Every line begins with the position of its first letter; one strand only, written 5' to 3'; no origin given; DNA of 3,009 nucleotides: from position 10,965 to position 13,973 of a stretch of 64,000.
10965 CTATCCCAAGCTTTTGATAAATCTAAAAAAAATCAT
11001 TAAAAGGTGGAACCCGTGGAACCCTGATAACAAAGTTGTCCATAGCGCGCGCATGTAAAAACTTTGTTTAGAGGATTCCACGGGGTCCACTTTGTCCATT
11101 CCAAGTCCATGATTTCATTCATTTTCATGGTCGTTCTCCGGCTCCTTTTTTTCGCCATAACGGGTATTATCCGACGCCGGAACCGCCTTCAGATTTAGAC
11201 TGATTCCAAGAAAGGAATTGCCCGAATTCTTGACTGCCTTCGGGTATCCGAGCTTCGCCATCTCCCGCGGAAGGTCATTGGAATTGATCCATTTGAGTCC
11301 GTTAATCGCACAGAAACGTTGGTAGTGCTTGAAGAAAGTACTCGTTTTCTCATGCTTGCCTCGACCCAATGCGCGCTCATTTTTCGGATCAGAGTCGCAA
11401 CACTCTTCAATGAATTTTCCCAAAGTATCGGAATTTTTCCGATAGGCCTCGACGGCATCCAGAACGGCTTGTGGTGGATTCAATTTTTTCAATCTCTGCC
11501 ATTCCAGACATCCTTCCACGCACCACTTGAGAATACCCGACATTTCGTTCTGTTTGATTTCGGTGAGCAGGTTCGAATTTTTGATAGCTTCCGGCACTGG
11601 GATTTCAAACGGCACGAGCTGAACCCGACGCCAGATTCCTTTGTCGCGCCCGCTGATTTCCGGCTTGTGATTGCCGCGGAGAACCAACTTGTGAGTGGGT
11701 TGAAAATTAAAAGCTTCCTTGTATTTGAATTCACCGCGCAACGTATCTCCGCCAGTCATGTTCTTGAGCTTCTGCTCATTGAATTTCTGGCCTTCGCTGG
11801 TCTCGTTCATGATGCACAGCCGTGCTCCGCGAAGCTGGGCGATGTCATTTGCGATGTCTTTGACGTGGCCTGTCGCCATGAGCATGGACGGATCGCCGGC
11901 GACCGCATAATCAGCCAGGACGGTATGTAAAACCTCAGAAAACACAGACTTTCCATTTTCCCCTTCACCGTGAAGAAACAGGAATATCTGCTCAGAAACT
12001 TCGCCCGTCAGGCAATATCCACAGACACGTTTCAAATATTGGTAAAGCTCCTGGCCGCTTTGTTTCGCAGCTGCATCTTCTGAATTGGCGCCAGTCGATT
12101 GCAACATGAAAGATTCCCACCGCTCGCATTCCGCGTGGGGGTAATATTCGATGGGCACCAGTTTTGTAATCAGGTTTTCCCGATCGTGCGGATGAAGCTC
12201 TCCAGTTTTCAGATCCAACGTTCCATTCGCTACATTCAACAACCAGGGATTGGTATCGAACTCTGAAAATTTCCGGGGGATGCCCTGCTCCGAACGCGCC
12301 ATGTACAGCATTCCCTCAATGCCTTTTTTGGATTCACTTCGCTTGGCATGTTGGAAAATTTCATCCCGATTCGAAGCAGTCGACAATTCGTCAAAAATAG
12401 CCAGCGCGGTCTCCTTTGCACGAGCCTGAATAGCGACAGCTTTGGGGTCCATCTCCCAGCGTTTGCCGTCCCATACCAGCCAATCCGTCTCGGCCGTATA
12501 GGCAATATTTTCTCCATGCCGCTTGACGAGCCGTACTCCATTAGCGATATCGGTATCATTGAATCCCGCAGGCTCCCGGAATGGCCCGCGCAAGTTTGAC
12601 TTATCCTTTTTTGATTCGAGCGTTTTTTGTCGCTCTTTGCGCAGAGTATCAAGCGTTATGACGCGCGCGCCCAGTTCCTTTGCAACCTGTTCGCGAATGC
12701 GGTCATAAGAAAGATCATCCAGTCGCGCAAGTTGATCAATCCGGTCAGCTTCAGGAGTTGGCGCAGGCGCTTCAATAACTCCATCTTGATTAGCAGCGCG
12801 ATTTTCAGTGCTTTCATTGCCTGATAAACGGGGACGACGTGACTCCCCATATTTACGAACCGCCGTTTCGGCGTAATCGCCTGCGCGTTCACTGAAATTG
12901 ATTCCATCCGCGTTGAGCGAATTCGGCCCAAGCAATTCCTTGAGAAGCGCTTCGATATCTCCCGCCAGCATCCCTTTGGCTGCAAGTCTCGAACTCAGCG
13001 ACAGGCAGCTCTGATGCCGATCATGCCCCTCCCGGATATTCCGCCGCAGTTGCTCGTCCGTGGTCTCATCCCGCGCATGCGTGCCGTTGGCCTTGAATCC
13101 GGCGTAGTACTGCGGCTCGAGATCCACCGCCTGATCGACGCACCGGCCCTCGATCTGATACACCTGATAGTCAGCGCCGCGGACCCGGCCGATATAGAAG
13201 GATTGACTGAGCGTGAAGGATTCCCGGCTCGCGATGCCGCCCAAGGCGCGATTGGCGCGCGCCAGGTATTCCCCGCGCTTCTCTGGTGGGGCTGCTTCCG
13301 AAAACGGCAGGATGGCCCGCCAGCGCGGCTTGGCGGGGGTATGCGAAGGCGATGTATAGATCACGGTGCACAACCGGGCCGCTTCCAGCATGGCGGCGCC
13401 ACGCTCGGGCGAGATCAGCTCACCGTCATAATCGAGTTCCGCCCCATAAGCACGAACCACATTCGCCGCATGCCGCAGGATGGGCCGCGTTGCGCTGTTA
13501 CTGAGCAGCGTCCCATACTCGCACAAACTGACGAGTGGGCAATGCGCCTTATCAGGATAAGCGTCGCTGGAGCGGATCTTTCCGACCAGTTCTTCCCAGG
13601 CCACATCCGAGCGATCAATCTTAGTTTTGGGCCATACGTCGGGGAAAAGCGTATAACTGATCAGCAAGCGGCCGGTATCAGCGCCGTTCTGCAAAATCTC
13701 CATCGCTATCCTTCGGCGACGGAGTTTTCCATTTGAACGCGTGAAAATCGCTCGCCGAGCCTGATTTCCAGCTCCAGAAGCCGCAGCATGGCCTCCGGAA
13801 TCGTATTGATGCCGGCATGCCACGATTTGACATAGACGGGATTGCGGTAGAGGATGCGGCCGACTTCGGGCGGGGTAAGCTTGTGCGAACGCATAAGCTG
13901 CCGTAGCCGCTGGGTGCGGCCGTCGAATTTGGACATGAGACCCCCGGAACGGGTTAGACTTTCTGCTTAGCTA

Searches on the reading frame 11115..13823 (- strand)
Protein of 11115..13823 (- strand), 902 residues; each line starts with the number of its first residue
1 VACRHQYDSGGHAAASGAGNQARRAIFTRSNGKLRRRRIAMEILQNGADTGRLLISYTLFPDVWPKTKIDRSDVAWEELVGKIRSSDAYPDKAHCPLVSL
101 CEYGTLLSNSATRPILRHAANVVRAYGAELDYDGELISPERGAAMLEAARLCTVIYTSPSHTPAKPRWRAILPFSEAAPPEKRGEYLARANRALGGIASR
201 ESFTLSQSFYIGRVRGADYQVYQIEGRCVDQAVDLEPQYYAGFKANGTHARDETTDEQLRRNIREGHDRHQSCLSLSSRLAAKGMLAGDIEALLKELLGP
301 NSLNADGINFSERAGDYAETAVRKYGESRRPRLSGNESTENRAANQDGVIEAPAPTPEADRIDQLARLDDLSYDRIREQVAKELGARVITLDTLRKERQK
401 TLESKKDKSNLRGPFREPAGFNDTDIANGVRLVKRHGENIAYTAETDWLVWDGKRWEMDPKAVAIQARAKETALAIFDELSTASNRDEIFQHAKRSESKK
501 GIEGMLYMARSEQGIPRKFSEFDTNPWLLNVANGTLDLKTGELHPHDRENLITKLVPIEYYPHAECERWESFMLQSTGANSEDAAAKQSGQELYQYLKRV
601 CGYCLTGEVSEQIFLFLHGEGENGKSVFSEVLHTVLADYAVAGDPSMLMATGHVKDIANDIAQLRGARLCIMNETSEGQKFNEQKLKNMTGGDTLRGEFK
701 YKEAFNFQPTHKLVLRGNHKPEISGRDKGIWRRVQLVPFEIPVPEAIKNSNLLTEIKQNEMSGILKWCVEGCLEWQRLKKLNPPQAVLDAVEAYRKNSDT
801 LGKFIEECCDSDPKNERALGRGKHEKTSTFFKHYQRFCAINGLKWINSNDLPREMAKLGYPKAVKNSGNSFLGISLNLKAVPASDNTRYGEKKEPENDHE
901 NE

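Call 14: search_protein_families(library=phrogs, proteins=[window:11115-13823:-], max_evalue=0.00001)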
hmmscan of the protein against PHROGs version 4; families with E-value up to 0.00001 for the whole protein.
window:11115-13823:- (902 aa): 9 families
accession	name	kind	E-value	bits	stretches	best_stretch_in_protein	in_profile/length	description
phrog_1156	-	DNA, RNA and nucleotide metabolism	2e-113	381.6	1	310-888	273-837/855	DNA primase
phrog_6088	-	DNA, RNA and nucleotide metabolism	4.4e-113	380.2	1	418-880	327-767/772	DNA primase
phrog_2478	-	DNA, RNA and nucleotide metabolism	9.5e-111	372.3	1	419-882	401-846/854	DNA polymerase/primase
phrog_1829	-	DNA, RNA and nucleotide metabolism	4.4e-95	320.4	1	401-877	296-756/772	DNA primase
phrog_16950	-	DNA, RNA and nucleotide metabolism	3.1e-83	281.1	1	423-842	366-793/843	DNA primase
phrog_864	-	DNA, RNA and nucleotide metabolism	3.1e-74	252.1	1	442-867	227-610/1064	DNA primase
phrog_1883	-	DNA, RNA and nucleotide metabolism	4.8e-74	251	1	487-879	377-750/756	DNA helicase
phrog_7601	-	unknown function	5.6e-39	135.3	1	594-876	2-271/289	-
phrog_16213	-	DNA, RNA and nucleotide metabolism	6.8e-14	52.1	1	524-769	312-546/732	DNA primase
